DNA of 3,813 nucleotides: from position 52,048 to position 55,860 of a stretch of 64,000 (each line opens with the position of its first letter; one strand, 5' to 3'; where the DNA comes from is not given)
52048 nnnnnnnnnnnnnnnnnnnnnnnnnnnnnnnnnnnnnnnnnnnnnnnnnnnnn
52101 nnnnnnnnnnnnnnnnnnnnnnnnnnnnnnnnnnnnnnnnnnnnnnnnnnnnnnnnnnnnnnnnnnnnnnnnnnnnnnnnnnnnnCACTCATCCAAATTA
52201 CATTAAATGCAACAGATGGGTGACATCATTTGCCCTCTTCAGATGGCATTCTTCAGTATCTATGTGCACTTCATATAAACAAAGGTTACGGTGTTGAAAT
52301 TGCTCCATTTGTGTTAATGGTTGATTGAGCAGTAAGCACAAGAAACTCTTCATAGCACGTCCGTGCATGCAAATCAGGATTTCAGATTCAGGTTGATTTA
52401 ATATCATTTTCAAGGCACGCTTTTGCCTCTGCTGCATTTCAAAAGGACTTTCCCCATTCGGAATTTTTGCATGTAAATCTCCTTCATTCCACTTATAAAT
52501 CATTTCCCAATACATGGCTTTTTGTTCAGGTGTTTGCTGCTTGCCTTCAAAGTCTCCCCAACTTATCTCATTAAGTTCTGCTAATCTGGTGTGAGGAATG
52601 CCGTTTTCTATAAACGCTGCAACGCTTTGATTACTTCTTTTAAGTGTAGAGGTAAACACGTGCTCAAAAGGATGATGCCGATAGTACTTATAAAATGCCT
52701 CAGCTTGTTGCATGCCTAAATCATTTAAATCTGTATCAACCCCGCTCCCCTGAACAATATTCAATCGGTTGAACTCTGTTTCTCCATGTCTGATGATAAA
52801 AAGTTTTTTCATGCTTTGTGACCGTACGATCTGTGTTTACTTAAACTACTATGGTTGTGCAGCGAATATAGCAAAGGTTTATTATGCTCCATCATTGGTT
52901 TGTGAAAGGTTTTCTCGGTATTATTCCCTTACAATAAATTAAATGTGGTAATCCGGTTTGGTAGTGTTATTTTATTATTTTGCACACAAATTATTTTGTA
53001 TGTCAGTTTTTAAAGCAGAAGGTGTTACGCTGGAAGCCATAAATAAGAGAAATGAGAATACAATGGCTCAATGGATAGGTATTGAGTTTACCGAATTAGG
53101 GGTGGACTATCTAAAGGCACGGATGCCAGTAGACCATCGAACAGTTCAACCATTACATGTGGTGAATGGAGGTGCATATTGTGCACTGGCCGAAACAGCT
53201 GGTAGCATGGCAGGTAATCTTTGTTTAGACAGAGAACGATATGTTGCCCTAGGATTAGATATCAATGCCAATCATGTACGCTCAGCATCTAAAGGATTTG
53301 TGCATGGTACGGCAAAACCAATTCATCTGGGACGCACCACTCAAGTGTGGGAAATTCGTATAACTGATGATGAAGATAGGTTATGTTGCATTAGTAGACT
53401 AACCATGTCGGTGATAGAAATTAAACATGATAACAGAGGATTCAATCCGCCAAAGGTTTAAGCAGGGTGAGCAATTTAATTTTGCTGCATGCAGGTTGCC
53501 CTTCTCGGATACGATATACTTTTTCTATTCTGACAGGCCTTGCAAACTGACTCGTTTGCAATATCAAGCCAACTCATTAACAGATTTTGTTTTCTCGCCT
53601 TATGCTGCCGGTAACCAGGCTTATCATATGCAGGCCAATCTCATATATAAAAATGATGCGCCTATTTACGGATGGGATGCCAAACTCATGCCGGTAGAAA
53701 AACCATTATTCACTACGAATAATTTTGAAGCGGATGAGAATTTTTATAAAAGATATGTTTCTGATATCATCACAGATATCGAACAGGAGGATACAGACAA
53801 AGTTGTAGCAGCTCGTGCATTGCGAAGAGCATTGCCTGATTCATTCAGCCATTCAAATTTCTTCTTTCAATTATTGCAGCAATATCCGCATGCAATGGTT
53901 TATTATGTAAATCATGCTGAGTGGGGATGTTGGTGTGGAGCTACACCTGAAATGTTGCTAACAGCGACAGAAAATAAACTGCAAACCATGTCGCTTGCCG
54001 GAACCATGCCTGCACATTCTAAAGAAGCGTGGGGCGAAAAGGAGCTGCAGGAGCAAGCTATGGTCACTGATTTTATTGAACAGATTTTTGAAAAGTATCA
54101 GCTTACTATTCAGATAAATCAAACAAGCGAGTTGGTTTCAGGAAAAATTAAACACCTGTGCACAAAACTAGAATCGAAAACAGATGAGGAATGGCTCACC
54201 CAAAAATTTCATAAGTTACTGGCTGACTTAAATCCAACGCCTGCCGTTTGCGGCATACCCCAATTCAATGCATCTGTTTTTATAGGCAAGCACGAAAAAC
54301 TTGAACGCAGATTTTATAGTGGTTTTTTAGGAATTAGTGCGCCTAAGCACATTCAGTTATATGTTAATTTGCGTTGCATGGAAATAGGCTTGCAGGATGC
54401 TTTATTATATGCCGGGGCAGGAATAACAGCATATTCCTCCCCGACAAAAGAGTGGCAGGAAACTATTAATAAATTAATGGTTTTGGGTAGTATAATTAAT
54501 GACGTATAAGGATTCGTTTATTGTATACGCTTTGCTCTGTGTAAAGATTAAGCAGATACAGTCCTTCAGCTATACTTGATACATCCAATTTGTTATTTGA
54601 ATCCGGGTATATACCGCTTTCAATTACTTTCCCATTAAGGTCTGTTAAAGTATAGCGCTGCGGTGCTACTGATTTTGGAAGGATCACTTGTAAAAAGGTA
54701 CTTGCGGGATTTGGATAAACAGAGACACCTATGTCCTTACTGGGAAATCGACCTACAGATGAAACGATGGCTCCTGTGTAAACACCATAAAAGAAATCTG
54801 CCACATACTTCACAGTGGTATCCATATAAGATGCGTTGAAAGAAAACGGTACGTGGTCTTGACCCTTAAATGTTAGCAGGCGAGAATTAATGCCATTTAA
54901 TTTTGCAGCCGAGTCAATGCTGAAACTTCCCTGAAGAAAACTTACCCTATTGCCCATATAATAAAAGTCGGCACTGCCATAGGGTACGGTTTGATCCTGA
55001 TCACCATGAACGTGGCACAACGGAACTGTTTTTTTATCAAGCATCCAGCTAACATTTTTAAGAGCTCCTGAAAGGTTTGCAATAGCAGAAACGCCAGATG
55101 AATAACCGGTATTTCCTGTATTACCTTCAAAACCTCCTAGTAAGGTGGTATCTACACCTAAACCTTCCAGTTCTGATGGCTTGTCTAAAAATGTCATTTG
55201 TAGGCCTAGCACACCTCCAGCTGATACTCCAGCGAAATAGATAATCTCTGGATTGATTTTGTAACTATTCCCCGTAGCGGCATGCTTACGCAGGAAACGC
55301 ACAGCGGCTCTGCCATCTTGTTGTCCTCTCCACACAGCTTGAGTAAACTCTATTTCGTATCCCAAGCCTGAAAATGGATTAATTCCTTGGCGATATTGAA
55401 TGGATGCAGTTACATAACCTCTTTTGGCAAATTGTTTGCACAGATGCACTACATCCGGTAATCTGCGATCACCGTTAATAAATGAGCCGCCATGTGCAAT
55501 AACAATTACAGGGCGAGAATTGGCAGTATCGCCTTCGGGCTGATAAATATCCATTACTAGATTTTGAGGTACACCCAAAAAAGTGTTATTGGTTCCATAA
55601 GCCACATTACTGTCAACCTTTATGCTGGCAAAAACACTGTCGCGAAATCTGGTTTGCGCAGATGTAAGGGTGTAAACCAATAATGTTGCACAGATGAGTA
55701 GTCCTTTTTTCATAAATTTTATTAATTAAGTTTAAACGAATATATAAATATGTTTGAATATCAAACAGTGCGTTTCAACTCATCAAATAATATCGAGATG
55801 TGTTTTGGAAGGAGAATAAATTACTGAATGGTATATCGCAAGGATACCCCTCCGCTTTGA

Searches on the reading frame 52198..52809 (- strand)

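Call 29: search_protein_families(library=pfam, proteins=[window:52198-52809:-], max_evalue=0.0001)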
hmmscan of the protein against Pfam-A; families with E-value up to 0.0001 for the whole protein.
window:52198-52809:- (203 aa): 1 family
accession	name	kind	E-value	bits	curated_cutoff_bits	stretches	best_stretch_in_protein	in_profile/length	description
PF00300.27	His_Phos_1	-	6.9e-48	163.3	21.7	1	3-195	1-193/194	Histidine phosphatase superfamily (branch 1)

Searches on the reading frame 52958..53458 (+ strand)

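Call 29: search_protein_families(library=pfam, proteins=[window:52958-53458:+], max_evalue=0.0001)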
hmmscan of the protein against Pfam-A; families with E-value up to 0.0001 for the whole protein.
window:52958-53458:+ (167 aa): 1 family
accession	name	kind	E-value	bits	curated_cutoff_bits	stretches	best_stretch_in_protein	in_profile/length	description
PF03061.28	4HBT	-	2.6e-17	63.4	20.6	1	68-144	3-79/79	Thioesterase superfamily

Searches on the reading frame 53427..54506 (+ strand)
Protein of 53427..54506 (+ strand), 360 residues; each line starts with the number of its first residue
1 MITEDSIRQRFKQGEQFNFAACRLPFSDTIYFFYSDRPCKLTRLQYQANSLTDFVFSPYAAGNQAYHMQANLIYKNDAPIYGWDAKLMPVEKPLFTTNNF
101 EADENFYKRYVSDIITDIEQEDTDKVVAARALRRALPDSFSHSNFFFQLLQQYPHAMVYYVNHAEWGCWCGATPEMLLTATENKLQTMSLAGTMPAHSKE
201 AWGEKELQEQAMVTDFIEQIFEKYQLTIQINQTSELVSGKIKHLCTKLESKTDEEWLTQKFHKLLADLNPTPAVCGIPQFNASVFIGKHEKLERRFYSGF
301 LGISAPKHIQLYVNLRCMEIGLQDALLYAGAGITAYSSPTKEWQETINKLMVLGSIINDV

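Call 29: search_protein_families(library=pfam, proteins=[window:53427-54506:+], max_evalue=0.0001)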
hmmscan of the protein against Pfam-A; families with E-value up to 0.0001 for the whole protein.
window:53427-54506:+ (360 aa): 1 family
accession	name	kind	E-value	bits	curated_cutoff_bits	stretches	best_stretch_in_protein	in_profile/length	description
PF00425.24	Chorismate_bind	-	2.9e-52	178.2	27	1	105-349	3-257/257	chorismate binding enzyme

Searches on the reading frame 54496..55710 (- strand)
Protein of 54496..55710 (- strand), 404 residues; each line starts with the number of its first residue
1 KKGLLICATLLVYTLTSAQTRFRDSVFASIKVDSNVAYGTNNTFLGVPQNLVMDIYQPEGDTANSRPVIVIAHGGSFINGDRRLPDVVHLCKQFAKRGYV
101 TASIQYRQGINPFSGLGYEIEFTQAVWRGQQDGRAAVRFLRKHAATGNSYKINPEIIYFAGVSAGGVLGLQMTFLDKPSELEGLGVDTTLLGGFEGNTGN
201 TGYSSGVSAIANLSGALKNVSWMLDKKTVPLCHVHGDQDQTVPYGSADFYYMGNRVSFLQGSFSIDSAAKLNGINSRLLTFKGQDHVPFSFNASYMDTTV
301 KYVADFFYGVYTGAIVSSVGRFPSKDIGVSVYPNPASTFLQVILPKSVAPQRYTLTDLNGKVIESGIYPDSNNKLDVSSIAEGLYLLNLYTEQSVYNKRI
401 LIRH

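Call 29: search_protein_families(library=pfam, proteins=[window:54496-55710:-], max_evalue=0.0001)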
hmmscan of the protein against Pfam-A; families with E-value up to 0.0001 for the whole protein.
window:54496-55710:- (404 aa): 4 families
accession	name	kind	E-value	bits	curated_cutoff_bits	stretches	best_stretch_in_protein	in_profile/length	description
PF20434.5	BD-FAE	-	6.2e-21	75.3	26.8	1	53-183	1-117/215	BD-FAE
PF18962.6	Por_Secre_tail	-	8.1e-11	42.5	27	1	331-402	1-75/75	Secretion system C-terminal sorting domain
PF00135.34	COesterase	-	1.2e-08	34.9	27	1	50-167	85-195/515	Carboxylesterase family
PF07859.19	Abhydrolase_3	-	1.5e-06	28.5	25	1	69-177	1-93/210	alpha/beta hydrolase fold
